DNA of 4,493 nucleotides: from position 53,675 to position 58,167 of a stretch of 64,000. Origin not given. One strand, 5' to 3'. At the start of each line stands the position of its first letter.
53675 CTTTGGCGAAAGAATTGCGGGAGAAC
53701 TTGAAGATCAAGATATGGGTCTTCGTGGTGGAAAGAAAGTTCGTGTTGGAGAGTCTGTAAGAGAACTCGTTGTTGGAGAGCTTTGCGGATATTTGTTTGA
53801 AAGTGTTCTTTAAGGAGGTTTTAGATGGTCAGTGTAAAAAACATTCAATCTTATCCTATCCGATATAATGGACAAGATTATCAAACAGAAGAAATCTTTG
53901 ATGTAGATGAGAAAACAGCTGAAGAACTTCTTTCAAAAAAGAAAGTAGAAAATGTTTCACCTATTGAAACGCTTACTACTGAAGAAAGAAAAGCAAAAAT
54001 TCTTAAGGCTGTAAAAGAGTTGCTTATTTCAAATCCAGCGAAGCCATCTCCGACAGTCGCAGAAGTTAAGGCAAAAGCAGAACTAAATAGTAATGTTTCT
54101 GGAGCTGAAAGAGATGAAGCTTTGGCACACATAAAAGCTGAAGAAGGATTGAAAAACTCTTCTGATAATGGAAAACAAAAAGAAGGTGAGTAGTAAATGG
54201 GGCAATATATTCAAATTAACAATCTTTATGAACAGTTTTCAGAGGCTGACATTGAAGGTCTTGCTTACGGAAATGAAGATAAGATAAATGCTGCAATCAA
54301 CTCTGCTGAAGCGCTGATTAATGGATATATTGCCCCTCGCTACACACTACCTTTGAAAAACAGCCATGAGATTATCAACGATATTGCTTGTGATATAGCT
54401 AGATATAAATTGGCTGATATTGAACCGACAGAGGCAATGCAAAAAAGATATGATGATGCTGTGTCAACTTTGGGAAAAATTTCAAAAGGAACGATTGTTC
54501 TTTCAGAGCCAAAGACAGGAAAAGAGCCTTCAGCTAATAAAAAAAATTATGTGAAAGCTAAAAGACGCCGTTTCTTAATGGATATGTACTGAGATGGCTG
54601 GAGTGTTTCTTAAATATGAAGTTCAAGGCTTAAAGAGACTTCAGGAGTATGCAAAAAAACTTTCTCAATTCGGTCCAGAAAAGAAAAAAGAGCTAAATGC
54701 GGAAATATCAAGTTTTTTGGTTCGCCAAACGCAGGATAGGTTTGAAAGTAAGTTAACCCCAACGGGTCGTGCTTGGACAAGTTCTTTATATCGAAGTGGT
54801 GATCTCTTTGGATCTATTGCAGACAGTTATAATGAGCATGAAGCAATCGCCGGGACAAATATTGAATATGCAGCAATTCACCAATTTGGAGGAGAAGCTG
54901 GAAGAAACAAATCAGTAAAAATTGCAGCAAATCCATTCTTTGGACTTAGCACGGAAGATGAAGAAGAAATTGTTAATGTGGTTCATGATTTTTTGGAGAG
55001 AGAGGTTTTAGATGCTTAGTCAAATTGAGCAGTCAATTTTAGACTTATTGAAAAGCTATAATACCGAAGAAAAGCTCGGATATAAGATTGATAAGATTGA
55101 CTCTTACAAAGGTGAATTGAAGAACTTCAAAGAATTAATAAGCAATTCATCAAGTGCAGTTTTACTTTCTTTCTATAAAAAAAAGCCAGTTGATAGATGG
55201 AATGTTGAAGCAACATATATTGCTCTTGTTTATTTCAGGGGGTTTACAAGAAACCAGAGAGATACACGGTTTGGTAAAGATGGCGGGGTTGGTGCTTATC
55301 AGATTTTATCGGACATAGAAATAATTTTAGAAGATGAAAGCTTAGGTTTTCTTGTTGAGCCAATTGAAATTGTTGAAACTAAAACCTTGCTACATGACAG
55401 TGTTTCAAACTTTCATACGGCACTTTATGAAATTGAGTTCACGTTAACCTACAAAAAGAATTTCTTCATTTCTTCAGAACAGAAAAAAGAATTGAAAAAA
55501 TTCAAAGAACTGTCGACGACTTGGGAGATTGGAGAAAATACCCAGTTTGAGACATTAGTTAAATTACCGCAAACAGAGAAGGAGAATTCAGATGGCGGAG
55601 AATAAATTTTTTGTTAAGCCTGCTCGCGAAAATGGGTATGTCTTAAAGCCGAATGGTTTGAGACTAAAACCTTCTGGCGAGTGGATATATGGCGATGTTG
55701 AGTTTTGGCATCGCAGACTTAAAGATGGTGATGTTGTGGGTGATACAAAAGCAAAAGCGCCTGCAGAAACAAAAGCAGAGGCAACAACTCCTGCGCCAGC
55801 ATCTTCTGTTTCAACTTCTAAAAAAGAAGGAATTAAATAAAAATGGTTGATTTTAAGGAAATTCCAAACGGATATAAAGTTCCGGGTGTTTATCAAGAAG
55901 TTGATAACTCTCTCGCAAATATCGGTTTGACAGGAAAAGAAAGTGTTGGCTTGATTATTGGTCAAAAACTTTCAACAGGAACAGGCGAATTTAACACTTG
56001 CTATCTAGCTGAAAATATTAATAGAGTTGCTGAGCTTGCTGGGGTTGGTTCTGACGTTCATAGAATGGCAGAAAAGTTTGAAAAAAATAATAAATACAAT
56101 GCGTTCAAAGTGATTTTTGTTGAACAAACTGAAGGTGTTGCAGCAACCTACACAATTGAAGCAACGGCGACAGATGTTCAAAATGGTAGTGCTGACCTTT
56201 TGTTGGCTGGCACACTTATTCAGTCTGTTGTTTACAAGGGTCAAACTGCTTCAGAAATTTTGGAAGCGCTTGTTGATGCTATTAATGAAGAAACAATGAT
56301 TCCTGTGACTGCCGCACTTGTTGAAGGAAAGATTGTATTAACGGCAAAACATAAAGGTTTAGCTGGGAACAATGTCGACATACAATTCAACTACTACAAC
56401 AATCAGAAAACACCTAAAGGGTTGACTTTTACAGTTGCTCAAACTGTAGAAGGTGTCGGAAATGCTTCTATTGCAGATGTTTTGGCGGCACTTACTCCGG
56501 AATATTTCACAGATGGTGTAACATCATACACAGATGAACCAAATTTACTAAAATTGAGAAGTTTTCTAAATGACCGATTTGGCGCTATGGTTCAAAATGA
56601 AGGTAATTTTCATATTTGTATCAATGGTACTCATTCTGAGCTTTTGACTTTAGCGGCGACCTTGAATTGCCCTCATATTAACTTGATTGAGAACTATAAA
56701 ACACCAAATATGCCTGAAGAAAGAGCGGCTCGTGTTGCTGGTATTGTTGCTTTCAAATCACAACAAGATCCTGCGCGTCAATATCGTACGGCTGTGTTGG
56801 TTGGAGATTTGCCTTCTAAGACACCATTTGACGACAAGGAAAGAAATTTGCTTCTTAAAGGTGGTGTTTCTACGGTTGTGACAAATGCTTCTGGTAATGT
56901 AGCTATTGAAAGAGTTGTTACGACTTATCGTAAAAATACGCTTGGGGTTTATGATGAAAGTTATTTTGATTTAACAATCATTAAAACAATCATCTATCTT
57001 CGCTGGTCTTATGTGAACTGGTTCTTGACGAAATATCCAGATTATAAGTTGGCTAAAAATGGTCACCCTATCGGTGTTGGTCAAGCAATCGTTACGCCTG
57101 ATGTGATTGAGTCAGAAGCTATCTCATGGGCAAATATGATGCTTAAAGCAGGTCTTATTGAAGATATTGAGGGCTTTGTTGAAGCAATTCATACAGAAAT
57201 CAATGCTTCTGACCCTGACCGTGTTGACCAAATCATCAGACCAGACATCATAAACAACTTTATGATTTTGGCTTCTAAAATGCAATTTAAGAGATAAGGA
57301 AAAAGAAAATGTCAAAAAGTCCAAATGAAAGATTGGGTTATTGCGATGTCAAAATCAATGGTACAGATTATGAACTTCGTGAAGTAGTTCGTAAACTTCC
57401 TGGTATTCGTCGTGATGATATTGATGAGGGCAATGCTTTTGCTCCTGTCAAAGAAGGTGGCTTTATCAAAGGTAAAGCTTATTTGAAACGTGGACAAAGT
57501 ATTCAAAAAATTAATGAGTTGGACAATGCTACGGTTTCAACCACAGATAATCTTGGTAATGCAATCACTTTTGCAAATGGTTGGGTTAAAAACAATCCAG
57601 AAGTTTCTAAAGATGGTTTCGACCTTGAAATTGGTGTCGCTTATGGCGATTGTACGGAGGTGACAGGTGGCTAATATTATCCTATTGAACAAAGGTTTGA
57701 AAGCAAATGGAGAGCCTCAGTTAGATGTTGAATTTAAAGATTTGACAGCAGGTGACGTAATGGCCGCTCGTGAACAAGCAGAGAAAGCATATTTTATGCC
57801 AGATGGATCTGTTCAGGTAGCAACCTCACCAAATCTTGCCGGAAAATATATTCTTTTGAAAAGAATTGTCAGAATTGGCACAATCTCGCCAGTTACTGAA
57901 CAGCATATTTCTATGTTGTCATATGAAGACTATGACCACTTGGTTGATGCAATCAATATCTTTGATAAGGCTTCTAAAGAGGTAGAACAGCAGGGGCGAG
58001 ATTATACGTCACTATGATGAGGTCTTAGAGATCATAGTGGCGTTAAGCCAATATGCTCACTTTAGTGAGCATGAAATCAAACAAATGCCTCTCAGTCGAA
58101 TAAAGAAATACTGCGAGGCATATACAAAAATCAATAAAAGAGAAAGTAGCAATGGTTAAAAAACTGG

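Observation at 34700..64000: Near-complete Mu-like transposable prophage whose right end lies outside the window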

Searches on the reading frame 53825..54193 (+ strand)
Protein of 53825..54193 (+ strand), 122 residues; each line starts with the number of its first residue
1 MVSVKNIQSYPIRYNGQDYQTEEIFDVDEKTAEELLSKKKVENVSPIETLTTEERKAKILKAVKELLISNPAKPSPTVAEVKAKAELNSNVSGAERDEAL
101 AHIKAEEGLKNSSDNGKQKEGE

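Call 5: search_protein_families(library=pfam, proteins=[window:53825-54193:+], max_evalue=0.01)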
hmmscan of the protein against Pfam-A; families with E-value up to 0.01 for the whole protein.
window:53825-54193:+ (122 aa): 1 family
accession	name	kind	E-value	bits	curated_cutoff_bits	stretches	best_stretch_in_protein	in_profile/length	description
PF23843.2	DUF7210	-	8.2e-06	25.7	27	1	11-40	8-37/38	Domain of unknown function (DUF7210)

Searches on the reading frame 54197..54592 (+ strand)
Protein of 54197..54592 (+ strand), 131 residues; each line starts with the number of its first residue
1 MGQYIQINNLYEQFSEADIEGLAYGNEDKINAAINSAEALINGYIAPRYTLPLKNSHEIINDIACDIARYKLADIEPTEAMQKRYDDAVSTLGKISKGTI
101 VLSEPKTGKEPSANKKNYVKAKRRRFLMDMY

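Call 5: search_protein_families(library=pfam, proteins=[window:54197-54592:+], max_evalue=0.01)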
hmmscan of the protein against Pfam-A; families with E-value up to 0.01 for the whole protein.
window:54197-54592:+ (131 aa): 1 family
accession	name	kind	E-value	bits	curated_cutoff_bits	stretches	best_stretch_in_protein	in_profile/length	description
PF07030.17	Phage_Mu_Gp36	-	3e-28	98.9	24.7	1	4-117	1-120/124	Bacteriophage Mu, Gp36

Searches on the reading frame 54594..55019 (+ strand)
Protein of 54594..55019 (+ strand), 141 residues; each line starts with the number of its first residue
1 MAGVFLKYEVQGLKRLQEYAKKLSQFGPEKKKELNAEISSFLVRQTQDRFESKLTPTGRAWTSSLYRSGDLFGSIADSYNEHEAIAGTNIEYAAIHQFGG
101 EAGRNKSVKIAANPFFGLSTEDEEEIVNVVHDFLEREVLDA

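Call 5: search_protein_families(library=pfam, proteins=[window:54594-55019:+], max_evalue=0.01)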
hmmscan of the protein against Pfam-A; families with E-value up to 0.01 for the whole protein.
window:54594-55019:+ (141 aa): 2 families
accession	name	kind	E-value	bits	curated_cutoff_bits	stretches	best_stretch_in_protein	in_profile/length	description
PF05069.18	Phage_tail_S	-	3.4e-21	76.1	24.3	1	13-134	3-147/148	Phage virion morphogenesis family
PF22181.1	TarS_linker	-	0.00073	20.3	27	0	8-71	33-93/100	Glycosyl transferase TarS linker domain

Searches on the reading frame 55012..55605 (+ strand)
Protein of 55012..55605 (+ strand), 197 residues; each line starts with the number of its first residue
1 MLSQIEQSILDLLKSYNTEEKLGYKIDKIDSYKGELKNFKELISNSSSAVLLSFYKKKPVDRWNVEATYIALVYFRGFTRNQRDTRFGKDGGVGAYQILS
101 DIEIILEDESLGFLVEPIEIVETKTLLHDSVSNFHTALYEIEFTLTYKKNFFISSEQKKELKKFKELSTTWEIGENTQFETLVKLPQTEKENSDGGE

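Call 5: search_protein_families(library=pfam, proteins=[window:55012-55605:+], max_evalue=0.01)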
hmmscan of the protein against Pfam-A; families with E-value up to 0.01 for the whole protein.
window:55012-55605:+ (197 aa): 1 family
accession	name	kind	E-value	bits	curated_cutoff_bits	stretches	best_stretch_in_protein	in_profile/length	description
PF08873.17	Phage_Mu_Gp37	-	1.3e-16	61.4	25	1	1-147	1-148/149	Bacteriophage Mu, Gp37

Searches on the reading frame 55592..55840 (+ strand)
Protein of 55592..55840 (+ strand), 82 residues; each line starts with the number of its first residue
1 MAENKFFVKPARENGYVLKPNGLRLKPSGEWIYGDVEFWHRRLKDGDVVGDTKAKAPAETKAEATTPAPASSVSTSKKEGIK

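Call 43: search_protein_families(library=pfam, proteins=[window:55592-55840:+], max_evalue=1)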
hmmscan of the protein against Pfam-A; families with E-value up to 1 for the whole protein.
window:55592-55840:+ (82 aa): 1 family
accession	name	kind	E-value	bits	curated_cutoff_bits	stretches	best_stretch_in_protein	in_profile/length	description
PF10948.13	DUF2635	-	1.2e-06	28.5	26.6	1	8-49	1-41/46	Protein of unknown function (DUF2635)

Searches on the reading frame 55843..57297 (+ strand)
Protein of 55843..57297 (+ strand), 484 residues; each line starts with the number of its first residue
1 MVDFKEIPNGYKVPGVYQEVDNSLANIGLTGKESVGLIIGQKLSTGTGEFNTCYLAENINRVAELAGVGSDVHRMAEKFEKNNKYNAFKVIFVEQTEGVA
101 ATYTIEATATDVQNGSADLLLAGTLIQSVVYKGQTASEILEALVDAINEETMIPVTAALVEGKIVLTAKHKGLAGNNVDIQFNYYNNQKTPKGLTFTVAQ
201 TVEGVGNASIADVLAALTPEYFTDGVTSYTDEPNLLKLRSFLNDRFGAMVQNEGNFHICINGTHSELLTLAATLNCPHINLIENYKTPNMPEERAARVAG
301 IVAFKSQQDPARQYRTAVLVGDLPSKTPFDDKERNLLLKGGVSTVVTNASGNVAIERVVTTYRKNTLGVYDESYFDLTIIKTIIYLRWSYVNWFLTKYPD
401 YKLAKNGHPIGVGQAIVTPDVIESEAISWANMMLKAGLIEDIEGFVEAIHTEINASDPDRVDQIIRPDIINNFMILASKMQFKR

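Call 5: search_protein_families(library=pfam, proteins=[window:55843-57297:+], max_evalue=0.01)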
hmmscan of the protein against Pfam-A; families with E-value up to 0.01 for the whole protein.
window:55843-57297:+ (484 aa): 2 families
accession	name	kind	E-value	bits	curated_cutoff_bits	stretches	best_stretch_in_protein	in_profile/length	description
PF04984.19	Phage_sheath_1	-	8.8e-10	39.1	31.4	1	204-361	2-168/168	Phage tail sheath protein subtilisin-like domain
PF17482.7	Phage_sheath_1C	-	1.7e-05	25.2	26.9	1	371-482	3-103/104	Phage tail sheath C-terminal domain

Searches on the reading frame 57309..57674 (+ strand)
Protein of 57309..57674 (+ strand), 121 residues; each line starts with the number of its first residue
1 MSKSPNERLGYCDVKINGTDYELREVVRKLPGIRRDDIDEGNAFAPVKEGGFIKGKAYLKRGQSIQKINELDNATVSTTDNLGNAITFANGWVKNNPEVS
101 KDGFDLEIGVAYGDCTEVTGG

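Call 5: search_protein_families(library=pfam, proteins=[window:57309-57674:+], max_evalue=0.01)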
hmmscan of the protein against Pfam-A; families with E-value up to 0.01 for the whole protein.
window:57309-57674:+ (121 aa): 1 family
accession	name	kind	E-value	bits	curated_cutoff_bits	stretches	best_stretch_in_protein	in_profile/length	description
PF10618.14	Tail_tube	-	1.4e-10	41.5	23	1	6-103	2-104/117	Phage tail tube protein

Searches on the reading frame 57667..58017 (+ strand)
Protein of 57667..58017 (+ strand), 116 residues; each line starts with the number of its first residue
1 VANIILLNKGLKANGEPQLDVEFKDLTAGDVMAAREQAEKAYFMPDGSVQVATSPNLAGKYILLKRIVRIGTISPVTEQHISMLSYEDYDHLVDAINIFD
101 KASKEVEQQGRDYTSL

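Call 5: search_protein_families(library=pfam, proteins=[window:57667-58017:+], max_evalue=0.01)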
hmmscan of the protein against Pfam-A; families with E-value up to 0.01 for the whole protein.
window:57667-58017:+ (116 aa): 2 families
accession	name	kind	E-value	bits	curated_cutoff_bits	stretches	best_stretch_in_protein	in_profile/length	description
PF23746.1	Gp41_Mu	-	1.1e-17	64.5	27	1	7-111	1-107/107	Tail assembly protein gp41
PF10109.15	Phage_TAC_7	-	6.6e-05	23.3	25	1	7-100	4-78/79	Phage tail assembly chaperone proteins, E, or 41 or 14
